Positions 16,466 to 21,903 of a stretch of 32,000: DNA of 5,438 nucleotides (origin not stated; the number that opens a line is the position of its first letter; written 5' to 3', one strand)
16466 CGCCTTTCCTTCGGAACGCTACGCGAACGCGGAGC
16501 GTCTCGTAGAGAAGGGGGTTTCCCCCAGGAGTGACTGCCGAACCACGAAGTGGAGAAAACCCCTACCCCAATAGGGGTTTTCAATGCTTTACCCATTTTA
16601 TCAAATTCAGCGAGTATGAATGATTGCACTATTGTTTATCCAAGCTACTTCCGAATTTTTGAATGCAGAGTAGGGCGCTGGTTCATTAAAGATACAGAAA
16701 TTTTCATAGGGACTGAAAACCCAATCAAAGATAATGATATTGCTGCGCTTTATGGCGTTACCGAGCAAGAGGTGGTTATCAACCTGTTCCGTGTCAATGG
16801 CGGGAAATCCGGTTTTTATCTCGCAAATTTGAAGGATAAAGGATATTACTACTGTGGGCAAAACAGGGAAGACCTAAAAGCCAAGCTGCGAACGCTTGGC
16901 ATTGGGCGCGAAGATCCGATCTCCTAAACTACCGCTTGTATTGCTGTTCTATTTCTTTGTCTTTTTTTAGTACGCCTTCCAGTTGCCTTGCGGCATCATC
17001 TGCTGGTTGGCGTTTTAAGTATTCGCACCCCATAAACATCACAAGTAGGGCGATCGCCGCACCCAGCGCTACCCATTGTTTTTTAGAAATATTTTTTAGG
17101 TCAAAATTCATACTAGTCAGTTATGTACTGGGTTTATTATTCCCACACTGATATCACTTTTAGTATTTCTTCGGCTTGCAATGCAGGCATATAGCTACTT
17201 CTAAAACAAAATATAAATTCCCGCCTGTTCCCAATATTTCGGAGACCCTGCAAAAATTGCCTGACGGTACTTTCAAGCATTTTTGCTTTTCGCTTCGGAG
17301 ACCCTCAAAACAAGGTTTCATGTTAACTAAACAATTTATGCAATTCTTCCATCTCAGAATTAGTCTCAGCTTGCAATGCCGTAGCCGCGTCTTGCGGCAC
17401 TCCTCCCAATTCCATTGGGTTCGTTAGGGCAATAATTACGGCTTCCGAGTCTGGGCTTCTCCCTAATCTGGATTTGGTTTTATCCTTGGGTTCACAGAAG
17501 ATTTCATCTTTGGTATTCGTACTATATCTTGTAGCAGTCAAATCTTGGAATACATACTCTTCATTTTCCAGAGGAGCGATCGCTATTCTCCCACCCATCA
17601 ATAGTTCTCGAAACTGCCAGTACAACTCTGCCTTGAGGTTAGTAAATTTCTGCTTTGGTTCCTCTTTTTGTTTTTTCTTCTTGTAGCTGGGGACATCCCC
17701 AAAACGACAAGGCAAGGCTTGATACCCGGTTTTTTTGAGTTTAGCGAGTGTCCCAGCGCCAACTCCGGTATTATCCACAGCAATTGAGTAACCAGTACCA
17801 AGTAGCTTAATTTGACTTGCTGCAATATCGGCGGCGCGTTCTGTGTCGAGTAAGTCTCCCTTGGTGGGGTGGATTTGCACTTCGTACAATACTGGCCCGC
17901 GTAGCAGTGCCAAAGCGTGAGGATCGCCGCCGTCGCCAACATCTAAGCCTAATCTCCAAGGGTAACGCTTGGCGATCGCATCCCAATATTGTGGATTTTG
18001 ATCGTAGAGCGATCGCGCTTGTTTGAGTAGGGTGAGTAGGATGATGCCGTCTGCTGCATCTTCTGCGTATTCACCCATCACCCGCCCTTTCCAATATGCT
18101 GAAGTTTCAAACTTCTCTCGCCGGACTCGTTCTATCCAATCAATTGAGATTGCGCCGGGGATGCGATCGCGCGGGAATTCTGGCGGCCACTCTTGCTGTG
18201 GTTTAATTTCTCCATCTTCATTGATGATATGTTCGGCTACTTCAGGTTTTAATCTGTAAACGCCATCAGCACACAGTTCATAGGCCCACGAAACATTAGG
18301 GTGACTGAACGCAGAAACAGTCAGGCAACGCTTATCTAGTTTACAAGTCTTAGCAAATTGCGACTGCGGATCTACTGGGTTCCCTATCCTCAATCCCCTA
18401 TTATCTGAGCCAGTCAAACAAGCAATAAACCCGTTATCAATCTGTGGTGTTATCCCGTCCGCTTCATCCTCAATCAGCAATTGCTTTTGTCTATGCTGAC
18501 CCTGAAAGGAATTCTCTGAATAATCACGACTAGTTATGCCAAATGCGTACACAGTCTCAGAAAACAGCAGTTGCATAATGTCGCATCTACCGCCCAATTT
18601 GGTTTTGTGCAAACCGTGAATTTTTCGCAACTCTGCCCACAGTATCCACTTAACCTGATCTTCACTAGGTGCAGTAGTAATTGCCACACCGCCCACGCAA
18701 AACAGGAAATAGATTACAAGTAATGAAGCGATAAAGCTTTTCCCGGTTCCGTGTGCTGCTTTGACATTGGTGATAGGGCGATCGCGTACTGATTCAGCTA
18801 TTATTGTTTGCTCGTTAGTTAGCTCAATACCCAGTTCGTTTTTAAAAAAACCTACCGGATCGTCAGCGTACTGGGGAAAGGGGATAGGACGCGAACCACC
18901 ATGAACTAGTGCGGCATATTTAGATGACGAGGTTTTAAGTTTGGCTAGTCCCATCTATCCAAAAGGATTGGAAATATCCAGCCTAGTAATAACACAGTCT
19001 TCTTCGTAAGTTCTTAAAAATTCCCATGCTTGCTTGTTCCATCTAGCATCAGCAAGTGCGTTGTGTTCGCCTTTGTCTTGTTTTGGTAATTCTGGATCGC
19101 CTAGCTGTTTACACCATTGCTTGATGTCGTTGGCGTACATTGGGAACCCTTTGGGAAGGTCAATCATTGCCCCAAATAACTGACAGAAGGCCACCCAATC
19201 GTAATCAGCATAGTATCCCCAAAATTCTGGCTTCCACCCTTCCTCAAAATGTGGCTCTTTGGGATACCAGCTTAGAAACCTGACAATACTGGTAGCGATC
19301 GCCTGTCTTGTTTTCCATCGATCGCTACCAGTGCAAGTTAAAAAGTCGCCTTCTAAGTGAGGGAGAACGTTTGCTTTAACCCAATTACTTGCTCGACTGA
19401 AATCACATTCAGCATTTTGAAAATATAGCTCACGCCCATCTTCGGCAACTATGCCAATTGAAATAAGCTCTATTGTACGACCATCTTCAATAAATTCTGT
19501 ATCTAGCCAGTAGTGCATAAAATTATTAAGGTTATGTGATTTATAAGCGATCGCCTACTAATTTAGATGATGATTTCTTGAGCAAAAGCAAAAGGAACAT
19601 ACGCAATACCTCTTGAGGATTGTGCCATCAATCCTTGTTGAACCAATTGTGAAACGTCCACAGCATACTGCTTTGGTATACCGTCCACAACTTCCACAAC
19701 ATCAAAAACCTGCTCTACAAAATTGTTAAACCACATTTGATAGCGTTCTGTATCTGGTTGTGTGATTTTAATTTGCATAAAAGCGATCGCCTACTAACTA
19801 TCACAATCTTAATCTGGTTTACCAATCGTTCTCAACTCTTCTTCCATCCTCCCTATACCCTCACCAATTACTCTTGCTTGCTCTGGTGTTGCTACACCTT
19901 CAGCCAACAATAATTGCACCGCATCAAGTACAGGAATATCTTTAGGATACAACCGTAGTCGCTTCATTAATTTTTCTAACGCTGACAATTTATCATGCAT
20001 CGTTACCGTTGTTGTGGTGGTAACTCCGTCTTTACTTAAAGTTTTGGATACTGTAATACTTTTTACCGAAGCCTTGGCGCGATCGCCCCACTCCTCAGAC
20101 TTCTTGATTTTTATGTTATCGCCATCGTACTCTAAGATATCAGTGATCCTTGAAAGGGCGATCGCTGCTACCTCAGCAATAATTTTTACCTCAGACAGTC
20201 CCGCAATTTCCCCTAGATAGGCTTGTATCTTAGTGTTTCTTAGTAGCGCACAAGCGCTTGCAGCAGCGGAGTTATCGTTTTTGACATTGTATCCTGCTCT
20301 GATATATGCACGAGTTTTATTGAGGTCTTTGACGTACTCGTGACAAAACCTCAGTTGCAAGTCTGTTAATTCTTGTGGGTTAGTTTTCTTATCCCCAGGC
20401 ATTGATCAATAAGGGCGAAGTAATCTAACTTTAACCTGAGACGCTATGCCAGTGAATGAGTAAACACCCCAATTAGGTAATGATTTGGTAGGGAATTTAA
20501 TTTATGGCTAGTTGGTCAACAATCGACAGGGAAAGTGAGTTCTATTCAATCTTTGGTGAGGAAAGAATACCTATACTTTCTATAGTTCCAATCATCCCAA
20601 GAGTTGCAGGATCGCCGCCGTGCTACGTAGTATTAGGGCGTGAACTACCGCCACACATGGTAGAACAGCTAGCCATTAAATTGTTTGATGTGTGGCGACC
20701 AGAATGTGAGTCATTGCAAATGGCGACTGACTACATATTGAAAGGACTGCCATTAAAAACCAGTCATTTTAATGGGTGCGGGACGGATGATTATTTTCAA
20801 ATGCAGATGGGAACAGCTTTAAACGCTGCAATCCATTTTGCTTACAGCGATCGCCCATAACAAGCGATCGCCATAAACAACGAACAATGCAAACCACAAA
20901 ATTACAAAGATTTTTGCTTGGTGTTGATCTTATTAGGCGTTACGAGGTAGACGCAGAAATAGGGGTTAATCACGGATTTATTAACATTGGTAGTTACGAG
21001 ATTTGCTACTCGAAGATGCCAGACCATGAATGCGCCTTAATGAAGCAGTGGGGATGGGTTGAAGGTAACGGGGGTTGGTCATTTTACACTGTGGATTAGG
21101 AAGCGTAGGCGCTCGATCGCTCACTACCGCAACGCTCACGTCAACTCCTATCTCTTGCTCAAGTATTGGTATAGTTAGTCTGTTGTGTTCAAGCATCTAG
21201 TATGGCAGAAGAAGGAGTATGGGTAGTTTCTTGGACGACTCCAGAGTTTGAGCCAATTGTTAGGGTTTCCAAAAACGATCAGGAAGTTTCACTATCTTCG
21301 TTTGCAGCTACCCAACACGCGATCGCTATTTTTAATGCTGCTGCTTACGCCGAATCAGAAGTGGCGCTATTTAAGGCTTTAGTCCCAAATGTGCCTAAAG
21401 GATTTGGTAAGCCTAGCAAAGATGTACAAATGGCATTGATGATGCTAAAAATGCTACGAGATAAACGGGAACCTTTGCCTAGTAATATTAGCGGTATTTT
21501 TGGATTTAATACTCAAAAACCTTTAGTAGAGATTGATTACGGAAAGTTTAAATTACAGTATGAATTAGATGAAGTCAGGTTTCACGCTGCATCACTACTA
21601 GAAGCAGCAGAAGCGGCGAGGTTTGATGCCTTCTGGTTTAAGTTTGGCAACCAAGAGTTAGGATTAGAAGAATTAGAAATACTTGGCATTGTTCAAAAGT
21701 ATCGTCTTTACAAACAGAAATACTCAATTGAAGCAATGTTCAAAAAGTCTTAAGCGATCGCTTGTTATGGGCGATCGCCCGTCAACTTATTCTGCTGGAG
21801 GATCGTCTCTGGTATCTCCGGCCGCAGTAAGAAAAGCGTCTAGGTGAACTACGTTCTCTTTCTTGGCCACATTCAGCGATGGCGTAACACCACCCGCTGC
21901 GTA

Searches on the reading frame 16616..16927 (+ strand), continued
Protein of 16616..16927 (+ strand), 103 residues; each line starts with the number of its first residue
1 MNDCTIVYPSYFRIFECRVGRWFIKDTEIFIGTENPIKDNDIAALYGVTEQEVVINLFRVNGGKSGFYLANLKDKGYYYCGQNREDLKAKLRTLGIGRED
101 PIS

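Call 103: get_annotated_region(hit=H1, flank=4000)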
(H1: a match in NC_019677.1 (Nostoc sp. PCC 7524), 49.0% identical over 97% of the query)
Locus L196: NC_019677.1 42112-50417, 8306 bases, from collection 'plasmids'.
description: Nostoc sp. PCC 7524 plasmid pNOS7524.01, complete sequence
organism: Nostoc sp. PCC 7524 (NCBI taxid 28072)
taxonomy: Bacteria; Cyanobacteriota; Cyanophyceae; Nostocales; Nostocaceae; Nostoc; Nostoc sp. PCC 7524
host: -; source: -; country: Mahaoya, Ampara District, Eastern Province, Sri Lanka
typing (MOB-suite, as given by PLSDB): non-mobilizable; replicon rep_cluster_1678
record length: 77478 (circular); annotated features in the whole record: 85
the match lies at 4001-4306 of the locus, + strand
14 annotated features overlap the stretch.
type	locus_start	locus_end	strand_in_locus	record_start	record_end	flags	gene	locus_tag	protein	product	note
CDS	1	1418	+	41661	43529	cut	-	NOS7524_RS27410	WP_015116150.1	3'-5' exonuclease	-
CDS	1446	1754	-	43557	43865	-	-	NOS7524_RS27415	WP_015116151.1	YciI family protein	-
CDS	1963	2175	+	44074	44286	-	-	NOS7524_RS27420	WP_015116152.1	hypothetical protein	-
CDS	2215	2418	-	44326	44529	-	-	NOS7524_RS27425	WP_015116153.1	hypothetical protein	-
CDS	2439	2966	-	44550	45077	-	-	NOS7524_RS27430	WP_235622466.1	GIY-YIG nuclease family protein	-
CDS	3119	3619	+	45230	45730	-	-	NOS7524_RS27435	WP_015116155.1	hypothetical protein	-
CDS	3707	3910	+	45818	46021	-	-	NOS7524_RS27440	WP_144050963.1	hypothetical protein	-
CDS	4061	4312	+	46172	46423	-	-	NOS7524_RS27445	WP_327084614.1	hypothetical protein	-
CDS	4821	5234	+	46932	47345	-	-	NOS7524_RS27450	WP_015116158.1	DUF6632 domain-containing protein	-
CDS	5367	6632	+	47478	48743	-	-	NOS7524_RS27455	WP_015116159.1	IS701 family transposase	-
CDS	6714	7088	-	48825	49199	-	-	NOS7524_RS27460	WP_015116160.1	hypothetical protein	-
CDS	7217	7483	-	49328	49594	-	-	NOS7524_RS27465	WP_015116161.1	HNH endonuclease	-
CDS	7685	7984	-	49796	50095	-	-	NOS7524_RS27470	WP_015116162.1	hypothetical protein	-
CDS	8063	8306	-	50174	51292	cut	-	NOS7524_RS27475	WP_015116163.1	hypothetical protein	-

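Call 104: get_annotated_region(hit=H8, flank=4000)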
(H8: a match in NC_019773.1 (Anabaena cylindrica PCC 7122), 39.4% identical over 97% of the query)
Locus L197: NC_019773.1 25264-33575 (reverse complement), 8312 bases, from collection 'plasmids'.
description: Anabaena cylindrica PCC 7122 plasmid pANACY.03, complete sequence
organism: Anabaena cylindrica PCC 7122 (NCBI taxid 272123)
taxonomy: Bacteria; Cyanobacteriota; Cyanophyceae; Nostocales; Nostocaceae; Anabaena; Anabaena cylindrica; Anabaena cylindrica PCC 7122
host: -; source: water, most likely pond; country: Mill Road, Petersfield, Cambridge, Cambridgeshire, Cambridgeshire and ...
typing (MOB-suite, as given by PLSDB): non-mobilizable; replicon rep_cluster_1731
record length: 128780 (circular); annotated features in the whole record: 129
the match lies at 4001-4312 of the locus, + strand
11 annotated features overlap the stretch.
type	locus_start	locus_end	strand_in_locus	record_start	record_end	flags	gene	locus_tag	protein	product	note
CDS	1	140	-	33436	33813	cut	-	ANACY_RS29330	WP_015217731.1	hypothetical protein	-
CDS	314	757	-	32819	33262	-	-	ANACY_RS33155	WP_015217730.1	hypothetical protein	-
CDS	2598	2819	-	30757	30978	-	-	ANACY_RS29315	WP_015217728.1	hypothetical protein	-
CDS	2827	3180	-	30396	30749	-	-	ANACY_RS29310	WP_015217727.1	hypothetical protein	-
CDS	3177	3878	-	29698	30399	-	-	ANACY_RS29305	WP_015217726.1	hypothetical protein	-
CDS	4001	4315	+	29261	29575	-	-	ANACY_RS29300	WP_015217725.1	hypothetical protein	-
CDS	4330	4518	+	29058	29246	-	-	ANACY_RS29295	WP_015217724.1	hypothetical protein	-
CDS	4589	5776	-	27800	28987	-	-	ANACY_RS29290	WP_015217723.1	WYL domain-containing protein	-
CDS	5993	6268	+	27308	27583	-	csx18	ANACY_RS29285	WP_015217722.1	CRISPR-associated protein Csx18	-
CDS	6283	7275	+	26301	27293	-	cas1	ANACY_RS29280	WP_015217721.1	CRISPR-associated endonuclease Cas1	GO:0043571 - maintenance of CRISPR repeat elements [Evidence IEA]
CDS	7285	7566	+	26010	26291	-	cas2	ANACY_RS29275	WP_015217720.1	CRISPR-associated endonuclease Cas2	GO:0043571 - maintenance of CRISPR repeat elements [Evidence IEA]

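Call 105: fold_search(model_id=the predicted structure, library=viral)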
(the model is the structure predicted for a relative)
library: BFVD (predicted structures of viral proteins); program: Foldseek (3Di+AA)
matches with E <= 10: 344; with E <= 0.001: 0
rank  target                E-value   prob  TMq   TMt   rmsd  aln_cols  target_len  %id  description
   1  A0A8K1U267            3.1e-01  0.13  0.26  0.18  13.9       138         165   12  Uncharacterized protein [Riboviria sp.]
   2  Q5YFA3                3.1e-01  0.10  0.20  0.07  15.7       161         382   13  Immediate early protein ICP-46 [Singapore grouper iridovirus]
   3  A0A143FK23            3.9e-01  0.28  0.31  0.17  10.0        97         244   10  (no name in the UniProt tables at hand)
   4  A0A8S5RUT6            4.2e-01  0.15  0.25  0.10  12.1       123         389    8  RNA ligase [Siphoviridae sp. ctHip2]
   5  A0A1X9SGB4            4.9e-01  0.16  0.27  0.26  10.9       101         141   18  Uncharacterized protein [Bacillus phage Flapjack]
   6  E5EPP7                5.8e-01  0.41  0.35  0.43   9.6        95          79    8  Uncharacterized protein [Acinetobacter phage Acj9]
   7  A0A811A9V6            6.9e-01  0.16  0.30  0.08  12.9       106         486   13  (no name in the UniProt tables at hand)
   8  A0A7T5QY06            7.7e-01  0.28  0.34  0.36   7.3        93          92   11  (no name in the UniProt tables at hand)
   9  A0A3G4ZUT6            9.2e-01  0.09  0.25  0.10  11.6       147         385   12  RNA ligase [Edafosvirus sp.]
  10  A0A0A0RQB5            9.7e-01  0.21  0.33  0.40   6.6        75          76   21  Uncharacterized protein [Citrobacter phage Moogle]
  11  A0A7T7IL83            9.7e-01  0.12  0.28  0.07  11.4       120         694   10  (no name in the UniProt tables at hand)
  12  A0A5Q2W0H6            1.0e+00  0.11  0.22  0.17   9.3        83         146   11  (no name in the UniProt tables at hand)
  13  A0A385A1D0            1.0e+00  0.11  0.27  0.13  10.8        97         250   10  (no name in the UniProt tables at hand)
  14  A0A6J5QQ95            1.1e+00  0.11  0.26  0.19  15.5       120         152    6  Uncharacterized protein [uncultured Caudovirales phage]
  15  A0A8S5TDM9            1.1e+00  0.08  0.26  0.12  13.2       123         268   12  Uncharacterized protein [Phage sp. ctesc4]
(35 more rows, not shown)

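Call 106: get_annotated_region(hit=H2, flank=5000)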
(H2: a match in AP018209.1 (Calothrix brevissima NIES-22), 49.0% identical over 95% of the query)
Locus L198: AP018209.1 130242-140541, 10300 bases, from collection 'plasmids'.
description: Calothrix brevissima NIES-22 plasmid plasmid2 DNA, complete genome
organism: Calothrix brevissima NIES-22 (NCBI taxid 1973478)
taxonomy: Bacteria; Cyanobacteriota; Cyanophyceae; Nostocales; Calotrichaceae; Calothrix; Calothrix brevissima; Calothrix brevissima NIES-22
host: -; source: -; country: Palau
typing (MOB-suite, as given by PLSDB): conjugative; replicon rep_cluster_37,rep_cluster_37; relaxase MOBF; mating-pair formation MPF_T
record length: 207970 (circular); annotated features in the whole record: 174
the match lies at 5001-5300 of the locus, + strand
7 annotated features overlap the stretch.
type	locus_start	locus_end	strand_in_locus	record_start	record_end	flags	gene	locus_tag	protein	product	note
CDS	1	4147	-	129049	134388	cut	-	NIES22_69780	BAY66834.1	TPR domain protein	-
CDS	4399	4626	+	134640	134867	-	-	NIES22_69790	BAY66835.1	hypothetical protein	-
CDS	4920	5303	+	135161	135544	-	-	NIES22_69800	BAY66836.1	hypothetical protein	-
CDS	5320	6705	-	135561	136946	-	-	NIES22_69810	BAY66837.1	hypothetical protein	-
CDS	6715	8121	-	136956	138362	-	-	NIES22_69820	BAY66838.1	hypothetical protein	-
CDS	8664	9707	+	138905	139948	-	-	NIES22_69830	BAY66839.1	hypothetical protein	-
CDS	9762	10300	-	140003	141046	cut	-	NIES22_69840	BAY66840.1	hypothetical protein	-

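Call 107: get_annotated_region(hit=H3, flank=5000)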
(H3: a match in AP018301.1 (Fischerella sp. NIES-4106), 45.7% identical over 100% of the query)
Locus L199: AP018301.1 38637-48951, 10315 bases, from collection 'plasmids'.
description: Fischerella sp. NIES-4106 plasmid plasmid3 DNA, complete genome
organism: Fischerella sp. NIES-4106 (NCBI taxid 2005456)
taxonomy: Bacteria; Cyanobacteriota; Cyanophyceae; Nostocales; Hapalosiphonaceae; Fischerella; Fischerella sp. NIES-4106
host: -; source: -; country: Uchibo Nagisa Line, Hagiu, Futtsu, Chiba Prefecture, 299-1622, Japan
typing (MOB-suite, as given by PLSDB): non-mobilizable; replicon rep_cluster_1657
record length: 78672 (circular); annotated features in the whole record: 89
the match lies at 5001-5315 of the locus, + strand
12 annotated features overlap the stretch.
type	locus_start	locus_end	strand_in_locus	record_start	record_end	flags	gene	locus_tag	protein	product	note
CDS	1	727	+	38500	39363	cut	-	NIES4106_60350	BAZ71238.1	DNA/RNA non-specific endonuclease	-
CDS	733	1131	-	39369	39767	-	-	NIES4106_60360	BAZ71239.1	nuclease inhibitor homolog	-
CDS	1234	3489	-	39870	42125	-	-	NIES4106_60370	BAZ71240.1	RecD/TraA family helicase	-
CDS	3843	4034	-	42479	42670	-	-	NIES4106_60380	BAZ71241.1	hypothetical protein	-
CDS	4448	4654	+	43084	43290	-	-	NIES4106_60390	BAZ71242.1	hypothetical protein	-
CDS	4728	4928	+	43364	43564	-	-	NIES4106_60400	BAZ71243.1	hypothetical protein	-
CDS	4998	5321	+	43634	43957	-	-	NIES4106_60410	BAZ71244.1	hypothetical protein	-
CDS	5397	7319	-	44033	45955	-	-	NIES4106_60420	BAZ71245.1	hypothetical protein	-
CDS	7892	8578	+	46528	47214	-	-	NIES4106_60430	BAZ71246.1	hypothetical protein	-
CDS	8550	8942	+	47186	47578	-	-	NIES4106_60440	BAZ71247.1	hypothetical protein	-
CDS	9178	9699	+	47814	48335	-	-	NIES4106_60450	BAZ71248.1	transposase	-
CDS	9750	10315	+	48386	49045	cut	-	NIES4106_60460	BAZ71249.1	transposase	-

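Call 108: get_annotated_region(hit=H4, flank=5000)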
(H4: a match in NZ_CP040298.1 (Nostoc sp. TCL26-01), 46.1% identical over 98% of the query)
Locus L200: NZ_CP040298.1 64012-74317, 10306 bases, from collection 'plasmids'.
description: Nostoc sp. TCL26-01 plasmid pTCL26-01_A, complete sequence
organism: Nostoc sp. TCL26-01 (NCBI taxid 2576904)
taxonomy: Bacteria; Cyanobacteriota; Cyanophyceae; Nostocales; Nostocaceae; Nostoc; Nostoc sp. TCL26-01
host: -; source: Leiosporoceros dussii,pure culture; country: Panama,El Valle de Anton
typing (MOB-suite, as given by PLSDB): non-mobilizable; mating-pair formation MPF_T
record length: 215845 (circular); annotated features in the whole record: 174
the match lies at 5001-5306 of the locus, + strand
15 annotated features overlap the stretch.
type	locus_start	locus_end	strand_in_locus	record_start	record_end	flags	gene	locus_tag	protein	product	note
CDS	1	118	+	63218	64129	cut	-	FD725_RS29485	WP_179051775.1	hypothetical protein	-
CDS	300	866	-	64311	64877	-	-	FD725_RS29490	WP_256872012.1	HdeD family acid-resistance protein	-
CDS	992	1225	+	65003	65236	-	-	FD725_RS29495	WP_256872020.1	hypothetical protein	-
CDS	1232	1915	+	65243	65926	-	-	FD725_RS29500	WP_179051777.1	SDR family oxidoreductase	-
CDS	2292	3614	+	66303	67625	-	-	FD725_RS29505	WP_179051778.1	hypothetical protein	-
CDS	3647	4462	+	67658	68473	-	-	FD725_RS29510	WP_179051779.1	SDR family oxidoreductase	-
CDS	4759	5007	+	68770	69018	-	-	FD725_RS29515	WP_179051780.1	hypothetical protein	-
CDS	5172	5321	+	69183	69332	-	-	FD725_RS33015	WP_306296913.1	hypothetical protein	-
CDS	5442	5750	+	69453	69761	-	-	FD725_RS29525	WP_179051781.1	HNH endonuclease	-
CDS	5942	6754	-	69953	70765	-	-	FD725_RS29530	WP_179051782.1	glycosyltransferase family A protein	-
CDS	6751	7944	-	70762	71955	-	-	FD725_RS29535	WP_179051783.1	bifunctional 5,10-methylenetetrahydrofolate dehydrogenase/5,10-methenyltetrahydrofolate cyclohydrolase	-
CDS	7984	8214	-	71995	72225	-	-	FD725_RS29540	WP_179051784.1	hypothetical protein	-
CDS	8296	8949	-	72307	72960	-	-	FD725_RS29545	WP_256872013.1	hypothetical protein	-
CDS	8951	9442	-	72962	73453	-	-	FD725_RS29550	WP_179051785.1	DUF1392 family protein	-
CDS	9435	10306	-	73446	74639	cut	-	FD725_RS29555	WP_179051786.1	DNA cytosine methyltransferase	-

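Call 109: get_annotated_region(hit=H10, flank=5000)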
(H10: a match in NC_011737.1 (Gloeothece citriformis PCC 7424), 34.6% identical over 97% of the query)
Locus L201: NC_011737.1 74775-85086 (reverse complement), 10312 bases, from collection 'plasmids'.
description: Gloeothece citriformis PCC 7424 plasmid pP742402, complete sequence
organism: Gloeothece citriformis PCC 7424 (NCBI taxid 65393)
taxonomy: Bacteria; Cyanobacteriota; Cyanophyceae; Chroococcales; Aphanothecaceae; Gloeothece; Gloeothece citriformis; Gloeothece citriformis PCC 7424
host: -; source: -; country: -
typing (MOB-suite, as given by PLSDB): conjugative; replicon rep_cluster_1714; relaxase MOBP; mating-pair formation MPF_T
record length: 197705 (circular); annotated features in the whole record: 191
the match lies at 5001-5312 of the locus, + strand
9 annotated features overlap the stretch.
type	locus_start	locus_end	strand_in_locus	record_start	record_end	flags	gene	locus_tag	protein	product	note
CDS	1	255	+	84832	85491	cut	-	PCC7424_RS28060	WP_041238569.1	DNA cytosine methyltransferase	-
CDS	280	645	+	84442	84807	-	-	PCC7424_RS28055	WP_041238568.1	DNA cytosine methyltransferase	-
CDS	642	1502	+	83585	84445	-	-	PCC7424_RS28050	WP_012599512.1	hypothetical protein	-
CDS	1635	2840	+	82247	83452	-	-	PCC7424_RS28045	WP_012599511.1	ATP-binding protein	-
CDS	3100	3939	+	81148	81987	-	-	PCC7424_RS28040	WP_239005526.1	hypothetical protein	-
CDS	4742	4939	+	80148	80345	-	-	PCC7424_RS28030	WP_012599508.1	hypothetical protein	-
CDS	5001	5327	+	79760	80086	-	-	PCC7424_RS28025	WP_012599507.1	hypothetical protein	-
CDS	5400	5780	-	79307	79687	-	-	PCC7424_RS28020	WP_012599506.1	hypothetical protein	-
CDS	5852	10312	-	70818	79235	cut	-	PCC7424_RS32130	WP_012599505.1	ribonuclease H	-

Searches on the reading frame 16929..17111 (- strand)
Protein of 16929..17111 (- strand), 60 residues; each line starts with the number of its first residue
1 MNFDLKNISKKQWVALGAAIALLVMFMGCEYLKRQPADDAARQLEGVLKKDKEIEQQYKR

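Call 10: search_protein_families(library=pfam, proteins=[window:16929-17111:-], max_evalue=0.1)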
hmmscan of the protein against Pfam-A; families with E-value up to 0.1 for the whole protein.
window:16929-17111:- (60 aa): 1 family
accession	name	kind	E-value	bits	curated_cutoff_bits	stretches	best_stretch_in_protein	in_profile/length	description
PF25566.1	RIMB1_N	-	0.013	15.7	28.5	1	29-56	90-117/129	RIMB1-like, N-terminal domain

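Call 11: search_protein_families(library=phrogs, proteins=[window:16929-17111:-], max_evalue=0.1)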
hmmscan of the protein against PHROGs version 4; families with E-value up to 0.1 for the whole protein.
window:16929-17111:- (60 aa): 1 family
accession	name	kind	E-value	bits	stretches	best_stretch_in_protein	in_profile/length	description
phrog_9078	-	unknown function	0.034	15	1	11-55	2-46/115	-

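Call 54: search_protein_families(library=padloc, proteins=[window:16929-17111:-], max_evalue=1)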
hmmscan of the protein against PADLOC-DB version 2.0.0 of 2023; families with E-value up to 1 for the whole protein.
window:16929-17111:- (60 aa): 0 families

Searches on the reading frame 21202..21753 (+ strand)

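Call 10: search_protein_families(library=pfam, proteins=[window:21202-21753:+], max_evalue=0.1)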
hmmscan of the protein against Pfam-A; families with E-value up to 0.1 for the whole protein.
window:21202-21753:+ (183 aa): 0 families

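Call 11: search_protein_families(library=phrogs, proteins=[window:21202-21753:+], max_evalue=0.1)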
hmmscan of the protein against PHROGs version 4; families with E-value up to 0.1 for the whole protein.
window:21202-21753:+ (183 aa): 1 family
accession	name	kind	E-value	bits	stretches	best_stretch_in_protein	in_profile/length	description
phrog_23845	-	unknown function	0.0002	22.3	1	98-171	12-85/90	-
